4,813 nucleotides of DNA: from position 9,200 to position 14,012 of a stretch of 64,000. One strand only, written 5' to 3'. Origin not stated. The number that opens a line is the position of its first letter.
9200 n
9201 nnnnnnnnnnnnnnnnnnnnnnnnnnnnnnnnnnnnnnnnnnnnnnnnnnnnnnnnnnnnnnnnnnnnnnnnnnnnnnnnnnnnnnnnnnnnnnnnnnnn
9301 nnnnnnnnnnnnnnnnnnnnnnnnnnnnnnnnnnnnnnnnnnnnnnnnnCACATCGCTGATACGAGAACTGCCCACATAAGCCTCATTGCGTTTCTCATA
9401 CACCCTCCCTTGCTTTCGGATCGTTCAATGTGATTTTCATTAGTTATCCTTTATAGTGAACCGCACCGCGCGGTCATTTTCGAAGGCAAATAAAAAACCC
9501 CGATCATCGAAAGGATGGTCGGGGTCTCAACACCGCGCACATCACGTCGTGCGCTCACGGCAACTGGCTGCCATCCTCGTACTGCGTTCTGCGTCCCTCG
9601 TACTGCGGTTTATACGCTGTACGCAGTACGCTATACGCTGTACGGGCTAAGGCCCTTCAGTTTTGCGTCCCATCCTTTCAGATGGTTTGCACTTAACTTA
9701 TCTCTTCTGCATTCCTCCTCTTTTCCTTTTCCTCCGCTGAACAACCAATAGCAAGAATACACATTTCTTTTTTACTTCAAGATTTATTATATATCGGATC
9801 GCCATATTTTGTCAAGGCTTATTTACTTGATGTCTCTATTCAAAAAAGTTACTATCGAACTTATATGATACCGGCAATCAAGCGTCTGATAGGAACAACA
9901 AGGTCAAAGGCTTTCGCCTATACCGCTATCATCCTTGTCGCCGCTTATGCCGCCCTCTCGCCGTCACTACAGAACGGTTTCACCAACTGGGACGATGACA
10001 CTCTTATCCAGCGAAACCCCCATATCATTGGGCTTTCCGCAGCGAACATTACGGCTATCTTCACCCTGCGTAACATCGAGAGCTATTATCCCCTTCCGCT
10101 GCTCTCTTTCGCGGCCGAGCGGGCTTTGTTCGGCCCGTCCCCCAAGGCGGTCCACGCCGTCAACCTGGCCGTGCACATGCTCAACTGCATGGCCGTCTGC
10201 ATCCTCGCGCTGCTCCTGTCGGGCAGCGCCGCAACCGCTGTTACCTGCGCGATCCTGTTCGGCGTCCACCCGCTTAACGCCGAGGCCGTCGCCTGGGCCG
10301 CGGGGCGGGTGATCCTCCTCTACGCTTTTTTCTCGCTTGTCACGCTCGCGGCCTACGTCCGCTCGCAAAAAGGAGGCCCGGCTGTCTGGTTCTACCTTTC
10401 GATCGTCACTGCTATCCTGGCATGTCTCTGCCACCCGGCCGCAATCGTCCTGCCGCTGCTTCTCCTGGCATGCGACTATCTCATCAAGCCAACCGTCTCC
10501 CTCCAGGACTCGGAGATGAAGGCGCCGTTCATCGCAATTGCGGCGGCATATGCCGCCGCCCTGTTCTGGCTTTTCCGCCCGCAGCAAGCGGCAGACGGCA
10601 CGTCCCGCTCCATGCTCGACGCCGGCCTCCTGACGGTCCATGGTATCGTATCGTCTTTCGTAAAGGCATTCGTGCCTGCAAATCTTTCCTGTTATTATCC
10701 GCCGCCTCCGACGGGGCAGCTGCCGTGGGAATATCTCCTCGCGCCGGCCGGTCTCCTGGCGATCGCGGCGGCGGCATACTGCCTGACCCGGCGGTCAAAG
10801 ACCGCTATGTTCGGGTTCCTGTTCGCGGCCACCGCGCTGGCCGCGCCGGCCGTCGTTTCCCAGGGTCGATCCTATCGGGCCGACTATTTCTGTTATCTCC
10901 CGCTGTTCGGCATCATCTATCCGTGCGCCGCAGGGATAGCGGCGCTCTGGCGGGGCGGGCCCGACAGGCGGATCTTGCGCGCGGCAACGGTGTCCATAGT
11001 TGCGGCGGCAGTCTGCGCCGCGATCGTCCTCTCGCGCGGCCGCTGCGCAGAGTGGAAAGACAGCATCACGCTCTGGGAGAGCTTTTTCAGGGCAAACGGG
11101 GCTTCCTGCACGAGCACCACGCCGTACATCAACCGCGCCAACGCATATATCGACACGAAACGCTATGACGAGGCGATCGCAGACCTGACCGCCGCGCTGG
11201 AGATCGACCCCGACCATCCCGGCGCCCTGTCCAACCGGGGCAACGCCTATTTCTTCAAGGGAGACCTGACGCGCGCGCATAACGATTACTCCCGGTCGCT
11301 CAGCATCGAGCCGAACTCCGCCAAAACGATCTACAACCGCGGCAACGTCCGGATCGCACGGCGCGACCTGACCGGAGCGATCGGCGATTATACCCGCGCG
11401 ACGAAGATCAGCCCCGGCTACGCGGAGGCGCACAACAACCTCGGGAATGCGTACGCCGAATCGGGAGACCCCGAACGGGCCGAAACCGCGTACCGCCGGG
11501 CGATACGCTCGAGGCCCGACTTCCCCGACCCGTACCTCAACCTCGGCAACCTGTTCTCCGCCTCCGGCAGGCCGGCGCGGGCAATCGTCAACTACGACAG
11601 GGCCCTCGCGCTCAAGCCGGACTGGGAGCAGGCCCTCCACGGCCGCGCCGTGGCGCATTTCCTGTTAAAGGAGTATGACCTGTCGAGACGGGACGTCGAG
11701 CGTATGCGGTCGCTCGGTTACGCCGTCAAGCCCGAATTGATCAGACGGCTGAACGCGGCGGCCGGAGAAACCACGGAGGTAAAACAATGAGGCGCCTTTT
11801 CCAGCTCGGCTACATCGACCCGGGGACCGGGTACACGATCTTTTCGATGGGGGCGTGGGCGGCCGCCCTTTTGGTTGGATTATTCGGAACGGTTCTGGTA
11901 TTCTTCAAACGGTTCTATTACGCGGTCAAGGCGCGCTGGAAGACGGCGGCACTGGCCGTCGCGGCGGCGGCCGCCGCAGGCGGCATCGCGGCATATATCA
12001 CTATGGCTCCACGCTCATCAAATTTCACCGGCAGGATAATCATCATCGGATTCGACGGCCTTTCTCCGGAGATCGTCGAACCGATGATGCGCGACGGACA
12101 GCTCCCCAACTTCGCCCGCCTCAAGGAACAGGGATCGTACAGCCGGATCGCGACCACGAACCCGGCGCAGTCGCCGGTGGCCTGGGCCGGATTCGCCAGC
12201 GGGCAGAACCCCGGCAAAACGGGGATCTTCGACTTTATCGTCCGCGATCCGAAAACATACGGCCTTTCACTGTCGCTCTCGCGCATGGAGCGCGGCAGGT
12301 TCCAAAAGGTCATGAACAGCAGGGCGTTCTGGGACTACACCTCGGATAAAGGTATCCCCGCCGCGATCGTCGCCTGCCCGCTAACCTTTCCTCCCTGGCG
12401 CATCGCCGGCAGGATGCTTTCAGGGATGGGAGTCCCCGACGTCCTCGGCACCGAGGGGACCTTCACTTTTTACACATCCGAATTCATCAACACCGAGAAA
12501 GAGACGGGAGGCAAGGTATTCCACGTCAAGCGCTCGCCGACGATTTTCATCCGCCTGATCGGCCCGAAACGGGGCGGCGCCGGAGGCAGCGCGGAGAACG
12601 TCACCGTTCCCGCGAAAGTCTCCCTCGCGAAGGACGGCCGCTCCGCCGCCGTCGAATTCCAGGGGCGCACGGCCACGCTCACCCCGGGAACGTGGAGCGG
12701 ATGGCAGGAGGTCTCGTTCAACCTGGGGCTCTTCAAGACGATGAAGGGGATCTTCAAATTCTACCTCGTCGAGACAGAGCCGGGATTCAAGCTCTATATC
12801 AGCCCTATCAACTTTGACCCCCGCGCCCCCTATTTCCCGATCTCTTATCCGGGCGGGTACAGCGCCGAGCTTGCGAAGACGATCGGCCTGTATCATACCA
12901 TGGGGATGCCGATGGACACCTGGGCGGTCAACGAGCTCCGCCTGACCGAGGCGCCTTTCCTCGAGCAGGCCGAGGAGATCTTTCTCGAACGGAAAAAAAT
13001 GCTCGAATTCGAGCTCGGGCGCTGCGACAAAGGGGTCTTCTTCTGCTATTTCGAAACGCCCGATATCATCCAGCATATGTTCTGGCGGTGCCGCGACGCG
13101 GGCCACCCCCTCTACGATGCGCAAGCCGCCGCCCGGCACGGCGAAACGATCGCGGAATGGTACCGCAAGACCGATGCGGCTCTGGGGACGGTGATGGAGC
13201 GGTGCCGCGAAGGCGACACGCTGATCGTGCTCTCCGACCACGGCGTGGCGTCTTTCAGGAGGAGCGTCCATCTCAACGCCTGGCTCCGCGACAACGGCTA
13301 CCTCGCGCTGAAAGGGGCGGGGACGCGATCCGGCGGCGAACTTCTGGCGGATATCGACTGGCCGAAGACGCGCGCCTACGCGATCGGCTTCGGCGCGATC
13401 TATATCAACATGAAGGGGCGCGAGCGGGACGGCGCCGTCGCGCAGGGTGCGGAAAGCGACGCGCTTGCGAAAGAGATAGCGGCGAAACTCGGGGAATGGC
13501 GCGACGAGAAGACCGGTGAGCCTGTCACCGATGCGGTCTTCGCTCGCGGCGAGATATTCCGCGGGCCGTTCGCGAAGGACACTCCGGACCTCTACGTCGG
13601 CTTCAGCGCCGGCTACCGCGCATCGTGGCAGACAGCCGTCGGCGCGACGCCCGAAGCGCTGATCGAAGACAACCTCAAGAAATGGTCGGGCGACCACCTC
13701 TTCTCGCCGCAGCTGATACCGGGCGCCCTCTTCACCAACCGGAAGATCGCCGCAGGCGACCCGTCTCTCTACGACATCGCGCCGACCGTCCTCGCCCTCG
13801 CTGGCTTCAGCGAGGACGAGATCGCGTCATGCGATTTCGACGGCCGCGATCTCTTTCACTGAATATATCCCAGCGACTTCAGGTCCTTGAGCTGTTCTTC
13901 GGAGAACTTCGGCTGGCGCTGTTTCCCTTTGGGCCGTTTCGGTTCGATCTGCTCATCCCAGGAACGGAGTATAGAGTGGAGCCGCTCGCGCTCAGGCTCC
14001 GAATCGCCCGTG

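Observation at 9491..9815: Promoter, GEMM-I-like c-di-GMP aptamer and terminator in front of the 2787-aa PEP-CTERM gene; the same unit precedes all three secreted repeat-protein genes and nothing else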

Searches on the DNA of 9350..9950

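Call 3: search_rna_families(source=window, start=9350, end=9950, threshold=evalue, max_evalue=10, show_alignments=5)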
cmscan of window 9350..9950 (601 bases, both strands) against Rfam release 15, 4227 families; matches with E-value up to 10: 6.
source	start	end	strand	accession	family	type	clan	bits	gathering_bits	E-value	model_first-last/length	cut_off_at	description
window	9556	9701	-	RF01051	c-di-GMP-I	Cis-reg; riboswitch;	CL00126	58.2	35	8.2e-11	1-87/87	no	c-di-GMP-I riboswitch aptamer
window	9489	9554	-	RF00042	CopA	Gene; antisense;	-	22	60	0.19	1-92/92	no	CopA-like RNA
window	9490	9568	-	RF02837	anti-hemB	Gene; sRNA;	-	20.3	49.5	0.026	1-81/81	no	Burkholderia RNA 7 (anti-hemB)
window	9490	9544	-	RF02399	NsiR1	Gene; sRNA;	-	16.1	39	1.6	1-60/60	no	Nitrogen stress-induced RNA 1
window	9480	9566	-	RF01719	Pseudomon-1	Gene; sRNA;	-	15.4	50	2.3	28-116/116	no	Pseudomon-1/ErsA RNA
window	9670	9687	-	RF00517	serC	Cis-reg; leader;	-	13.2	35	3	30-47/52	no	serC leader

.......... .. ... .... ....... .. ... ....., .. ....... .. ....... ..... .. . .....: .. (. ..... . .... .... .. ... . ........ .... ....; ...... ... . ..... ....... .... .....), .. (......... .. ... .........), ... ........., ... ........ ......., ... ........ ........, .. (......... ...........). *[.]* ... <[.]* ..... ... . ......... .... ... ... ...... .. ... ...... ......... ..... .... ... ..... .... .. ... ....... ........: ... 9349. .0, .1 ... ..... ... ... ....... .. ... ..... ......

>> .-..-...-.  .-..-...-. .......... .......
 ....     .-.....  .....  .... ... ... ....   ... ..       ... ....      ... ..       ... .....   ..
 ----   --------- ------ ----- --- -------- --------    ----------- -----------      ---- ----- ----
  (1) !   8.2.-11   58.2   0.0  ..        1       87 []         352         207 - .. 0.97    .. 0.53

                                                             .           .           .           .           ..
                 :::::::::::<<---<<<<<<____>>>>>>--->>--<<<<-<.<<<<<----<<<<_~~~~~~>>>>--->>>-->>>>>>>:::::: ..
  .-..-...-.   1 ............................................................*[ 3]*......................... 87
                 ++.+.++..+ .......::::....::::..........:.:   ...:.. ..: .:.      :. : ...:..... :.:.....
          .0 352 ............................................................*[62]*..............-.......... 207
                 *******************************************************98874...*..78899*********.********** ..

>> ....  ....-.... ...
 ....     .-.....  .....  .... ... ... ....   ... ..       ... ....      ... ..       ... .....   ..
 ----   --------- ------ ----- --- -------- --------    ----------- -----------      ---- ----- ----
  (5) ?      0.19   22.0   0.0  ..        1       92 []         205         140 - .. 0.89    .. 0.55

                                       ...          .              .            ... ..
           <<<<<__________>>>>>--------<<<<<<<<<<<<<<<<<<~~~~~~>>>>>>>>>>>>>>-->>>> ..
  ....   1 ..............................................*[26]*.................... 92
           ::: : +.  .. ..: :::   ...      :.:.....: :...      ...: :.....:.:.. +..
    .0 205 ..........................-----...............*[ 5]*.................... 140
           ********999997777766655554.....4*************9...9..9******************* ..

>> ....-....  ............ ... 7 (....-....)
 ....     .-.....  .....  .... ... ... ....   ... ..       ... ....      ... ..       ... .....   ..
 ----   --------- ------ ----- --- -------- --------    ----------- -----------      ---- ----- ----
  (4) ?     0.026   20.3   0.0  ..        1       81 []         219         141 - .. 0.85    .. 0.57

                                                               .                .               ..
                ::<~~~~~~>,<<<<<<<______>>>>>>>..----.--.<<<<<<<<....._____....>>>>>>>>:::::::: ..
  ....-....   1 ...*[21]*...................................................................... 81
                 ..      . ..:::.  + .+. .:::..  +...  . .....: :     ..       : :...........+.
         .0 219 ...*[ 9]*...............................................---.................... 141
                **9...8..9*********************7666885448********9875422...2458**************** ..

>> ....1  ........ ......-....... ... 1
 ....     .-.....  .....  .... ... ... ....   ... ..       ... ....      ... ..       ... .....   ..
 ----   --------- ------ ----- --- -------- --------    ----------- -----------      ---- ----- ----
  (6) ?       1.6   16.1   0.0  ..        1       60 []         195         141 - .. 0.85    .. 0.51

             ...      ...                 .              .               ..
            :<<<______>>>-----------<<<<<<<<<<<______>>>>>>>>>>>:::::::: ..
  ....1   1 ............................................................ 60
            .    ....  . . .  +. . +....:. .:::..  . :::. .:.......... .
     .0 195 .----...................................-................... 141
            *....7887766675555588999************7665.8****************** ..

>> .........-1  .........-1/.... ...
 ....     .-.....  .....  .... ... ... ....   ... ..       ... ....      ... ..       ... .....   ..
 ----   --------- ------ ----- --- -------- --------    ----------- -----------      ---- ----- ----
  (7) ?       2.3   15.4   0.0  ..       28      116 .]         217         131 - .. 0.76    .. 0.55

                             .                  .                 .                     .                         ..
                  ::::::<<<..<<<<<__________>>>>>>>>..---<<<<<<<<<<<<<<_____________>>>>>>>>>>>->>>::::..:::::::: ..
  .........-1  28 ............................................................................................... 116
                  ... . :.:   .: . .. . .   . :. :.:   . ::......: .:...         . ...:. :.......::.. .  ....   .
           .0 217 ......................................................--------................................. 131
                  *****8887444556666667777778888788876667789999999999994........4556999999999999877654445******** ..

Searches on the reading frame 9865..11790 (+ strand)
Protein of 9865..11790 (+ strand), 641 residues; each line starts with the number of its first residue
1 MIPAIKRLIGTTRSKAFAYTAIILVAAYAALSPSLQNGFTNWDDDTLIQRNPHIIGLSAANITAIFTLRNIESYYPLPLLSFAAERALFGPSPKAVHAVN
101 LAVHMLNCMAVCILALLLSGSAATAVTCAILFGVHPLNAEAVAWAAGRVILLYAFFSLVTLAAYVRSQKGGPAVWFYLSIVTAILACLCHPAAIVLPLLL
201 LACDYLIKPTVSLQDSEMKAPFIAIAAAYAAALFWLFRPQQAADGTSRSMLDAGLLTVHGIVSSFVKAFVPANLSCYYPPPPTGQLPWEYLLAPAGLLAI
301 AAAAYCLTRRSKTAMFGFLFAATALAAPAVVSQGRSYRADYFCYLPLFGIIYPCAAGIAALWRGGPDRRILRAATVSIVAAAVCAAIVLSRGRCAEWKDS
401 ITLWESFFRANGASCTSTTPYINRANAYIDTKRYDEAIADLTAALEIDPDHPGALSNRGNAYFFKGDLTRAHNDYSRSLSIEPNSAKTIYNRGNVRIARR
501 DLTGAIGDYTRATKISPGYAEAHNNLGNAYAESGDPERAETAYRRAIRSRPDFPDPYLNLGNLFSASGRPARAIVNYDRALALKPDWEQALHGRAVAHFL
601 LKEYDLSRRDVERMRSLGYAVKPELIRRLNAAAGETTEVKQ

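Call 15: search_protein_families(library=pfam, proteins=[window:9865-11790:+], max_evalue=0.01)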
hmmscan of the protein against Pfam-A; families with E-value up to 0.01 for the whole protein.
window:9865-11790:+ (641 aa): 17 families
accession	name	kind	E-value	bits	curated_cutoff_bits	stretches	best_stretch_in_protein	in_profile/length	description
PF00515.34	TPR_1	-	1.4e-41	139.1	27.8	4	520-553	1-34/34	Tetratricopeptide repeat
PF07719.23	TPR_2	-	1.6e-37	124.9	27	4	520-552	1-33/34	Tetratricopeptide repeat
PF13414.12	TPR_11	-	2.1e-36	123.8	26.8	5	426-463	2-39/42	TPR repeat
PF13181.12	TPR_8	-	1.3e-26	90.8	25.7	2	421-451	4-34/34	Tetratricopeptide repeat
PF13431.12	TPR_17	-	1.6e-25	87.6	24.4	3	509-540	2-33/34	Tetratricopeptide repeat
PF13424.12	TPR_12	-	1.9e-20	73.2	30.1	2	420-481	5-74/77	Tetratricopeptide repeat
PF14559.12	TPR_19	-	4.3e-20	72.3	25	2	497-554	2-59/68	Tetratricopeptide repeat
PF13432.12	TPR_16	-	6.5e-19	68.5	32.7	3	490-552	1-63/65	Tetratricopeptide repeat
PF13428.12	TPR_14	-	9.7e-17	60.2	23.5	3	521-563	2-44/44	Tetratricopeptide repeat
PF13371.12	TPR_9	-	3.4e-14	53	35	2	526-590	1-65/73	Tetratricopeptide repeat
PF13176.12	TPR_7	-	1.3e-11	44.1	27.9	1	522-556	1-35/36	Tetratricopeptide repeat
PF13374.12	TPR_10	-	2.3e-10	40.6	27.5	1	524-550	6-32/42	Tetratricopeptide repeat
PF13174.12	TPR_6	-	6.5e-07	30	26.3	0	526-552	6-32/33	Tetratricopeptide repeat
PF07721.20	TPR_4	-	7.3e-05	23.5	27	0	520-545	1-26/26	Tetratricopeptide repeat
PF23914.1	TPR_CcmH_CycH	-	0.0013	19.1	42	0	483-544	47-111/158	Cytochrome c-type biogenesis protein H TPR domain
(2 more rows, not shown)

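Call 16: search_protein_families(library=ncbifam, proteins=[window:9865-11790:+], max_evalue=0.01)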
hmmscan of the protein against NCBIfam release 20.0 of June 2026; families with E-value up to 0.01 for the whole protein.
window:9865-11790:+ (641 aa): 23 families
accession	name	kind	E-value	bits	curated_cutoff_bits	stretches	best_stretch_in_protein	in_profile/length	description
TIGR02917.1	PEP_TPR_lipo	equivalog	3.6e-19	68.2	312.2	1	427-592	440-605/899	XrtA/PEP-CTERM system TPR-repeat protein PrsT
TIGR02521.1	type_IV_pilW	equivalog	1.5e-18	67.2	154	2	421-513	34-126/234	type IV pilus biogenesis/stability protein PilW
NF040959.1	MamA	equivalog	2e-15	56.8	200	2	420-563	39-182/204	magnetosome protein MamA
NF047507.1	TPR_BatC_Lepto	exception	8.2e-15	54.8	175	2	456-486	100-130/214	TPR repeat-containing protein BatC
NF033762.1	social_mot_Tgl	equivalog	8e-14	51.6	225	3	490-581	35-127/252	social motility TPR repeat lipoprotein Tgl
TIGR00990.1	3a0801s09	subfamily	2.5e-12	46.3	757.25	1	435-584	348-497/615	mitochondrial import receptor subunit TOM70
NF033920.0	C39_PA2778_fam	equivalog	7.2e-12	45.3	150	2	505-585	175-255/255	PA2778 family cysteine peptidase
NF008391.2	PRK11189.1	equivalog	6.8e-11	42.2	250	2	540-613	85-158/297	lipoprotein NlpI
TIGR02552.1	LcrH_SycD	equivalog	8e-11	41.8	104.8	1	463-550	29-116/136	SycD/LcrH family type III secretion system chaperone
NF047371.1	FlcA_CTERM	equivalog_domain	9e-09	34.3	300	1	459-548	445-535/646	periplasmic flagellar collar protein FlcA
TIGR02795.1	tol_pal_ybgF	equivalog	7.1e-08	33.1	90.1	1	518-579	37-101/119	tol-pal system protein YbgF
NF033758.1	gliding_GltE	equivalog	9.6e-08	31.4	225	1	418-604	188-374/411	adventurous gliding motility TPR repeat lipoprotein GltE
NF007302.0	PRK09782.1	equivalog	1.6e-07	29.7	1223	1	463-553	590-679/990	phage receptor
NF047558.1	TPR_END_plus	domain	3e-07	30.3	32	0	421-450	2-31/56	TPR end-of-group domain-containing protein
NF008520.0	PRK11447.1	equivalog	9.4e-07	27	858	0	526-588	275-337/1157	cellulose synthase complex outer membrane protein BcsC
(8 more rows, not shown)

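Call 50: find_encoding_contigs(protein=window:9865-11790:+, flank=1500, max_places=8)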
Protein window:9865-11790:+ (641 aa): 6 contigs read that carry it; 4 places shown.
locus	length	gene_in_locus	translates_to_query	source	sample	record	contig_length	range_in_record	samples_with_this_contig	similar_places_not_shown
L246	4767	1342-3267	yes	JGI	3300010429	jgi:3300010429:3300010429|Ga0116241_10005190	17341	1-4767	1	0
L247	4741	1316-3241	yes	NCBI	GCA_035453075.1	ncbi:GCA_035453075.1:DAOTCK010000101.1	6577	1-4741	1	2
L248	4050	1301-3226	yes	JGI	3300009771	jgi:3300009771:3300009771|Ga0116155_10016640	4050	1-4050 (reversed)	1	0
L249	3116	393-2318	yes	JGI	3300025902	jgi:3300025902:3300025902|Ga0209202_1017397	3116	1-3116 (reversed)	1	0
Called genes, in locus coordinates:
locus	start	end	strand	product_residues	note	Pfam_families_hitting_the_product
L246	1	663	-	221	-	?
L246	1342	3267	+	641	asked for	PF00515:TPR_1, PF07719:TPR_2 (weak), PF13181:TPR_8 (weak), PF13414:TPR_11, PF13414:TPR_11, PF13432:TPR_16, PF00515:TPR_1, PF13414:TPR_11, +13 more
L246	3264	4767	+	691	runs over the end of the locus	PF01663:Phosphodiest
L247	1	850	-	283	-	?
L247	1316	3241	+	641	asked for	PF00515:TPR_1, PF07719:TPR_2 (weak), PF13181:TPR_8 (weak), PF13414:TPR_11, PF13414:TPR_11, PF13432:TPR_16, PF00515:TPR_1, PF13414:TPR_11, +13 more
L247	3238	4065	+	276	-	PF01663:Phosphodiest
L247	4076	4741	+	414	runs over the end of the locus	PF01663:Phosphodiest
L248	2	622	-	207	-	?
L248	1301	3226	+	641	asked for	PF00515:TPR_1, PF07719:TPR_2 (weak), PF13181:TPR_8 (weak), PF13414:TPR_11, PF13414:TPR_11, PF13432:TPR_16, PF00515:TPR_1, PF13414:TPR_11, +13 more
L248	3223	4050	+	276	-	PF01663:Phosphodiest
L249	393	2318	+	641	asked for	PF00515:TPR_1, PF07719:TPR_2 (weak), PF13181:TPR_8 (weak), PF13414:TPR_11, PF13414:TPR_11, PF13432:TPR_16, PF00515:TPR_1, PF13414:TPR_11, +13 more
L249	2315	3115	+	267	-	?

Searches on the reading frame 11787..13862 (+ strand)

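Call 35: search_protein_families(library=pfam, proteins=[window:11787-13862:+], max_evalue=0.0001)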
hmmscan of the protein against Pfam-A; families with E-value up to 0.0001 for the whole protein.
window:11787-13862:+ (691 aa): 1 family
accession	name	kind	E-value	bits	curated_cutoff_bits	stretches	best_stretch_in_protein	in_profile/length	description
PF01663.27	Phosphodiest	-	1.2e-31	111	23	2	85-207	2-119/342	Type I phosphodiesterase / nucleotide pyrophosphatase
